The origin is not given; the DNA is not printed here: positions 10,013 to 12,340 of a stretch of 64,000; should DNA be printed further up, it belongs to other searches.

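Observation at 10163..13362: Horizontally acquired RecQ-helicase::ComF-PRTase fusion translationally coupled to a DprA homolog: a non-canonical competence-like DNA-processing cassette in a mobile island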

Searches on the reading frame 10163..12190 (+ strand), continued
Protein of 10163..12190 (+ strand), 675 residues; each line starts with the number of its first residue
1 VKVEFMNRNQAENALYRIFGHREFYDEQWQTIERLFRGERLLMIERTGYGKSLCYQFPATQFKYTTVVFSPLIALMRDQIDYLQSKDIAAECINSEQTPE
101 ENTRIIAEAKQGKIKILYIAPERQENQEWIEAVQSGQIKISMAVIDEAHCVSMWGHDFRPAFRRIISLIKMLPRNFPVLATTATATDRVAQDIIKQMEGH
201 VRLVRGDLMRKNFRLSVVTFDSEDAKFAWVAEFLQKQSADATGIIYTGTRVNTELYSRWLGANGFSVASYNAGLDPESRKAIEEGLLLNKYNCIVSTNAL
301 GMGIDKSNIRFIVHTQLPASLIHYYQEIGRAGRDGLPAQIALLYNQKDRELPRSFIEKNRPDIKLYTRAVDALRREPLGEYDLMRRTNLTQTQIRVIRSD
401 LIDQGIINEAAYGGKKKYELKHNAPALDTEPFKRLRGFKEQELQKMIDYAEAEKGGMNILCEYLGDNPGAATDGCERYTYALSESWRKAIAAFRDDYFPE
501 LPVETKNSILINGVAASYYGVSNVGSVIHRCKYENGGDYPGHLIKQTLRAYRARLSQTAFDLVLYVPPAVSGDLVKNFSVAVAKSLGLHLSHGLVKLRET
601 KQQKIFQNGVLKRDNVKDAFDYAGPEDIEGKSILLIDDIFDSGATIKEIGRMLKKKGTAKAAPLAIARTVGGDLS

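Call 30: list_cluster_members(proteins=[P0001, P0121])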
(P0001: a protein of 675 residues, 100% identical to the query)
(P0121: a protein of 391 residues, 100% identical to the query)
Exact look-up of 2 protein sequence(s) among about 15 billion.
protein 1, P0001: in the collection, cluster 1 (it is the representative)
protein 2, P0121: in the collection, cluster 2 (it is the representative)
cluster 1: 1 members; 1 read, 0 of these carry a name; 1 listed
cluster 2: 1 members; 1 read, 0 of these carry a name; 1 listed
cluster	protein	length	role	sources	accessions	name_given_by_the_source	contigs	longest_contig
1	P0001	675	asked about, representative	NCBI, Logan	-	-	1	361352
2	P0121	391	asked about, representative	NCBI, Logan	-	-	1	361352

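Call 40: find_encoding_contigs(protein=P0003, flank=8000, max_places=2)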
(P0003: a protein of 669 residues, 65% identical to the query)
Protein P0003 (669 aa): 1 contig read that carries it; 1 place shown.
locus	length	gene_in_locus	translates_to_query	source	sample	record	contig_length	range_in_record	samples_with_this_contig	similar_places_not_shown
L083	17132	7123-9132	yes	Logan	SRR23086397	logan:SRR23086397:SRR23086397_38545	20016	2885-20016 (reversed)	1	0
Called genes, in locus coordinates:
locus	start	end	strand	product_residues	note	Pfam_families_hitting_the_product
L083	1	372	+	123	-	?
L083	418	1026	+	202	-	PF12059:DUF3540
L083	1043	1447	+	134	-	PF13665:Tox-PAAR-like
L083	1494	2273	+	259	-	-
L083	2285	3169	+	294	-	PF07883:Cupin_2 (weak)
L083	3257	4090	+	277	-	PF02596:DUF169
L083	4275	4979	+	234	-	PF03483:B3_4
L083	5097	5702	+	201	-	PF00226:DnaJ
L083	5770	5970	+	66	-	-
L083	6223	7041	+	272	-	PF01210:NAD_Gly3P_dh_N (faint), PF03807:F420_oxidored, PF14748:P5CR_dimer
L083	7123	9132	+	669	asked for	PF00270:DEAD, PF00271:Helicase_C, PF00156:Pribosyltran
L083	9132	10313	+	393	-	PF02481:DNA_processg_A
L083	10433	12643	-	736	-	PF00575:S1 (weak), PF10150:RNase_E_G, PF20833:RNase_E_G_Thio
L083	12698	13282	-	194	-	PF01300:Sua5_yciO_yrdC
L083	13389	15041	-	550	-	PF00682:HMGL-like, PF22617:HCS_D2, PF08502:LeuA_dimer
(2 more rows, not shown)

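Call 53: search_protein_families(library=pfam, proteins=[L019:3484-4767:+, L019:4751-5566:+, L019:5583-5999:+, L019:9245-12472:+, L019:12477-13019:+, L059:3380-5908:+, L059:2754-3377:+, L004:542-3574:+, L040:1946-4267:-, L040:4535-5620:-], max_evalue=0.0001)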
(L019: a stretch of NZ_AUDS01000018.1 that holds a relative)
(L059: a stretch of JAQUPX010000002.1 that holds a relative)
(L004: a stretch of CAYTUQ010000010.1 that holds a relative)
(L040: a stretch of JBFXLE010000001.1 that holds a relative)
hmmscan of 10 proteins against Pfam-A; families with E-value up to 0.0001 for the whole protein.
L019:3484-4767:+ (427 aa): 5 families
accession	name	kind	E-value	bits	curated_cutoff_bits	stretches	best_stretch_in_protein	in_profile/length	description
PF13304.12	AAA_21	-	1.4e-22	81.6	27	1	220-331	220-303/304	AAA domain, putative AbiEii toxin, Type IV TA system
PF13175.12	AAA_15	-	9.6e-20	72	32.1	2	203-330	291-373/374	AAA ATPase domain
PF02463.25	SMC_N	-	2e-13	50.7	40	1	2-330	1-201/220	RecF/RecN/SMC N terminal domain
PF13476.12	AAA_23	-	7.7e-10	40.2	27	1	5-84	1-83/201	AAA domain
PF11398.14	DUF2813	-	1.3e-05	25.2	21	0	1-107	1-104/372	Protein of unknown function (DUF2813)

L019:4751-5566:+ (271 aa): 0 families

L019:5583-5999:+ (138 aa): 0 families

L019:9245-12472:+ (1075 aa): 5 families
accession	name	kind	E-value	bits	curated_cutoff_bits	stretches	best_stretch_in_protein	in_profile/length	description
PF11867.13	T1RH-like_C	-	3.8e-124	414.8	26.8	1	744-1070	2-328/329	Type I restriction enzyme HindI endonuclease subunit-like, C-terminal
PF18766.7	SWI2_SNF2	-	7.7e-76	255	26.7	1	279-553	1-218/221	SWI2/SNF2 ATPase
PF04313.20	HSDR_N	-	9.3e-57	192.5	25.1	1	4-208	2-195/198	Type I restriction enzyme R protein N terminus (HSDR_N)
PF22679.2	T1R_D3-like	-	2.1e-24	87.2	27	1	652-726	80-156/158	Type I restriction enzyme subunit R domain 3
PF04851.21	ResIII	-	7.3e-19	68.7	22.5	1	326-492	21-163/164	Type III restriction enzyme, res subunit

L019:12477-13019:+ (180 aa): 0 families

L059:3380-5908:+ (842 aa): 5 families
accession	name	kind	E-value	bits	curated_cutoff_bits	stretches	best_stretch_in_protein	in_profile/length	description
PF00488.27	MutS_V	-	6.5e-87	290.8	30.2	1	594-780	2-188/188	MutS domain V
PF05192.23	MutS_III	-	4.6e-50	171.1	34.1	1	254-541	2-194/194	MutS domain III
PF01624.25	MutS_I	-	3.4e-38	130.8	20.6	1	5-111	1-112/113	MutS domain I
PF05190.23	MutS_IV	-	8.3e-29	100.2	22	1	410-501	1-92/92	MutS family domain IV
PF05188.22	MutS_II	-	4.7e-27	95.4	25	1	120-236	1-132/133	MutS domain II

L059:2754-3377:+ (207 aa): 11 families
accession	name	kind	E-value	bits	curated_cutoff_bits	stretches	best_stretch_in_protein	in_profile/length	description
PF13174.12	TPR_6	-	1.8e-13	50.6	26.3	1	83-114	1-32/33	Tetratricopeptide repeat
PF07719.23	TPR_2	-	5.1e-12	45.4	27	0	82-115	1-34/34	Tetratricopeptide repeat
PF05036.18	SPOR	-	2.6e-09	37.7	21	1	132-196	5-63/76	SPOR domain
PF13428.12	TPR_14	-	1.7e-08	34.8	23.5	0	82-116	1-35/44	Tetratricopeptide repeat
PF13525.12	YfiO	-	2.1e-07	31.3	25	0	11-52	5-46/203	Outer membrane lipoprotein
PF13432.12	TPR_16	-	2.7e-07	31.3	32.7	0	15-77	1-63/65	Tetratricopeptide repeat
PF00515.34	TPR_1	-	1.3e-06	28.4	27.8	0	82-106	1-25/34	Tetratricopeptide repeat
PF13181.12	TPR_8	-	1.7e-06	28.1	25.7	0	83-109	2-28/34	Tetratricopeptide repeat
PF14559.12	TPR_19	-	1.5e-05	25.7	25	0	60-121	6-64/68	Tetratricopeptide repeat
PF13424.12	TPR_12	-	3.6e-05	24.3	30.1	0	60-110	18-73/77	Tetratricopeptide repeat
PF24575.1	TPR_Slam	-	5.6e-05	24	35.2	0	88-120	53-85/104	Surface lipoprotein assembly modifier, N-terminal TPR repeats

L004:542-3574:+ (1010 aa): 2 families
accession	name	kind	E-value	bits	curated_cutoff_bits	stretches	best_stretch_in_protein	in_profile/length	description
PF03176.21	MMPL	-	7e-34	117.7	20.5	2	237-459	76-302/333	MMPL family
PF02355.23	SecD_SecF_C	-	2.1e-08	34.2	20.5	1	860-1004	35-186/189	Protein export membrane protein SecD/SecF, C-terminal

L040:1946-4267:- (773 aa): 2 families
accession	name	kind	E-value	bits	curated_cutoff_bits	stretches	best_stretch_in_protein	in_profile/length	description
PF06202.20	GDE_C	-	7.8e-59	199.9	21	1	264-618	12-366/367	Amylo-alpha-1,6-glucosidase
PF17389.8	Bac_rhamnosid6H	-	1.5e-05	24.9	24.5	1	281-462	44-215/339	Bacterial alpha-L-rhamnosidase 6 hairpin glycosidase domain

L040:4535-5620:- (361 aa): 1 family
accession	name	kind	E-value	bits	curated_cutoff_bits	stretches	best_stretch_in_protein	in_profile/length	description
PF09992.14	NAGPA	-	8.2e-07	29.8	25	1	172-312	5-143/169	Phosphodiester glycosidase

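Call 58: predict_structure(alignment_id=A2)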
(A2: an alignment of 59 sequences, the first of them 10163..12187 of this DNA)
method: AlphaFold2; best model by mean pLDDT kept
length: 675 residues; sequences in the alignment: 59
mean_pLDDT: 82.5   pTM: 0.79
mean pLDDT of the five models: 82.5, 81.6, 79.6, 77.4, 75.3
residues with pLDDT >= 90: 232; 70-90: 343; 50-70: 88; < 50: 12
segments of 3 or more residues with pLDDT < 50: 672-675
pLDDT, mean of each block of 10 residues (from residue 1): 71 92 86 90 69 87 90 80 93 82 88 91 61 80 83 57 73 85 72 82 72 86 93 90 86 90 92 72 86 80 69 87 70 80 91 77 90 92 89 80 84 83 88 79 89 80 64 77 94 87 82 85 73 68 88 91 85 80 93 90 76 90 91 89 83 93 86 38
secondary structure, 60 per line:
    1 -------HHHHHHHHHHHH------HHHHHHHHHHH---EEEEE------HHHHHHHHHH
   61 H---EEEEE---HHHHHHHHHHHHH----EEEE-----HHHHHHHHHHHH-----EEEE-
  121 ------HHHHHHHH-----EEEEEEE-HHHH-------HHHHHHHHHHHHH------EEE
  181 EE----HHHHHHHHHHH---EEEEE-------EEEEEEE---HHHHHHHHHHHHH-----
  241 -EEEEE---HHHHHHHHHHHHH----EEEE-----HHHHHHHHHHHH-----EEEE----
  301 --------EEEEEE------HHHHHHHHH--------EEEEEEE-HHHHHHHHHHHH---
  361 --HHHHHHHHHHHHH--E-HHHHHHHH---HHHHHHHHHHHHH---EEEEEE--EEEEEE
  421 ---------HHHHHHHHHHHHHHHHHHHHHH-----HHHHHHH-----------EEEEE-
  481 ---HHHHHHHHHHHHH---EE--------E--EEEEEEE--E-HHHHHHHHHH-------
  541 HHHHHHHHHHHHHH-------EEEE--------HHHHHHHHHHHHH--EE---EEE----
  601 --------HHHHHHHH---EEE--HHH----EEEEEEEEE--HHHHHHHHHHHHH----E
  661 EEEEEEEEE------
elements in order: H8-19 H26-36 E40-44 H51-61 E65-69 H73-85 E90-93 H99-110 E116-119 H127-134 E140-146 H148-151 H159-171 E178-182 H187-197 E201-205 E213-219 H223-235 E242-246 H250-262 E267-270 H276-287 E293-296 E309-314 H321-329 E338-344 H346-357 H363-375 H380-387 H391-403 E407-412 E415-420 H430-451 H457-463 E475-479 H484-496 E513-519 H524-533 H541-554 E562-565 H574-586 E594-596 H609-616 E620-622 E632-640 H643-655 E660-669

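Call 63: fold_search(model_id=the predicted structure, library=pdb)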
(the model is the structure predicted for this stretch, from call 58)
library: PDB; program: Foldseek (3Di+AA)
matches with E <= 10: 1706; with E <= 0.001: 846
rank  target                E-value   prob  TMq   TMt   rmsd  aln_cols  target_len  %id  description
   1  4tmu_A                1.7e-32  1.00  0.54  0.70   4.4       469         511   31  Crystal structure of RecQ catalytic core from C. sakazakii bound to DNA (released 2015-03-11)
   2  6crm_A                4.3e-31  1.00  0.54  0.70   4.3       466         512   31  Crystal Structure of RecQ catalytic core from C. sakazakii bound to an unfolded G-quadruplex (released 2018-10-17)
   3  7zmt_A                9.7e-31  1.00  0.39  0.54   9.8       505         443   28  Crystal structure of human RECQL5 helicase APO form in complex with engineered nanobody (Gluebody) G5-006 (released 2022-06-22)
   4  1oyw                  1.2e-30  1.00  0.53  0.68   4.3       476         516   30  Structure of the RecQ Catalytic Core (released 2003-10-07)
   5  7zmq_A                1.9e-30  1.00  0.39  0.53   9.8       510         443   27  Crystal structure of human RECQL5 helicase APO form in complex with engineered nanobody (Gluebody) G2*-006 (released 2022-06-22)
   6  7zmm_A                2.0e-30  1.00  0.38  0.53  10.2       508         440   27  Crystal structure of human RECQL5 helicase APO form in complex with engineered nanobody (Gluebody) G2-001 (released 2022-06-22)
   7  7zmq_B                3.6e-30  1.00  0.39  0.55   9.9       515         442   27  Crystal structure of human RECQL5 helicase APO form in complex with engineered nanobody (Gluebody) G2*-006 (released 2022-06-22)
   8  7zml_A                4.5e-30  1.00  0.37  0.52  10.1       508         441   26  Crystal structure of human RECQL5 helicase APO form in complex with engineered nanobody (Gluebody) G1-001 (released 2022-06-22)
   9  5lba_B                6.3e-30  1.00  0.40  0.56   9.3       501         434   26  Crystal structure of human RECQL5 helicase in complex with DSPL fragment(1-cyclohexyl-3-(oxolan-2-ylmethyl)urea, SGC - (released 2016-07-06)
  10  7gqs                  7.4e-30  1.00  0.47  0.72   8.0       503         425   26  Crystal Structure of Werner helicase fragment 517-945 in complex with ADP (released 2024-05-01)
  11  5lb3_B                7.8e-30  1.00  0.42  0.59   8.8       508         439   26  Crystal structure of human RECQL5 helicase in complex with ADP/Mg. (released 2016-07-06)
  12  5lb5_D                8.2e-30  1.00  0.36  0.51  10.7       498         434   26  Crystal structure of human RECQL5 helicase in complex with ADP/Mg (tricilinc form). (released 2016-07-06)
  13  5lb5_A                1.7e-29  1.00  0.41  0.58   9.2       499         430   27  Crystal structure of human RECQL5 helicase in complex with ADP/Mg (tricilinc form). (released 2016-07-06)
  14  5lba_D                1.7e-29  1.00  0.36  0.50  10.8       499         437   27  Crystal structure of human RECQL5 helicase in complex with DSPL fragment(1-cyclohexyl-3-(oxolan-2-ylmethyl)urea, SGC - (released 2016-07-06)
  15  5lba_C                2.1e-29  1.00  0.36  0.50   9.4       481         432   26  Crystal structure of human RECQL5 helicase in complex with DSPL fragment(1-cyclohexyl-3-(oxolan-2-ylmethyl)urea, SGC - (released 2016-07-06)
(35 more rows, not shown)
